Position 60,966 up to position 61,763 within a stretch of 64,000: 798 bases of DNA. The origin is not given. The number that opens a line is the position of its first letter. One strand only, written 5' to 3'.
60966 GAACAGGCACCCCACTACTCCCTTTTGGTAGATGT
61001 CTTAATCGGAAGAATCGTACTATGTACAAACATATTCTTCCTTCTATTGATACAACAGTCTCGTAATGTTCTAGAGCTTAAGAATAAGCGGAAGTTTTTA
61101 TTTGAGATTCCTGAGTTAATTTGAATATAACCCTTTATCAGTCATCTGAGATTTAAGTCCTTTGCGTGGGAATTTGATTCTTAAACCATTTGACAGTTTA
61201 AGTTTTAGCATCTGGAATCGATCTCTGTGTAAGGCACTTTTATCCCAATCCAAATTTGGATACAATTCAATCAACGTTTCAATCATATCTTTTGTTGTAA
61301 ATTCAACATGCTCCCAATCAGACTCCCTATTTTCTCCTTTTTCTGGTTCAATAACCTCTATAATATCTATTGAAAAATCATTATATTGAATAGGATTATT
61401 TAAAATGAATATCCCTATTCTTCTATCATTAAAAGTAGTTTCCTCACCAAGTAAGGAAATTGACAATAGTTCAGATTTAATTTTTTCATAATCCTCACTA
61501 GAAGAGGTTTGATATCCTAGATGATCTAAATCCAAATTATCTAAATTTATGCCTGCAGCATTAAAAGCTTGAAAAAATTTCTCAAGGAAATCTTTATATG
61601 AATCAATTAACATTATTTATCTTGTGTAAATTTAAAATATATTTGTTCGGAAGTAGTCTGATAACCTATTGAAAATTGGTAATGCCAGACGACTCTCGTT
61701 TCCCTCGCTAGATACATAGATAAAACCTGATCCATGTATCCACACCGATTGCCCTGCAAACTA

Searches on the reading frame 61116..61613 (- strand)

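Call 31: search_protein_families(library=pfam, proteins=[window:61116-61613:-], max_evalue=0.001)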
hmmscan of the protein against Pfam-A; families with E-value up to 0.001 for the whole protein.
window:61116-61613:- (165 aa): 1 family
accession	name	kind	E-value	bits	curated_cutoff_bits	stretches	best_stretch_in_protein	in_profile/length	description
PF06185.18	YecM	-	3.5e-22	79.4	25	1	2-142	5-144/180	YecM protein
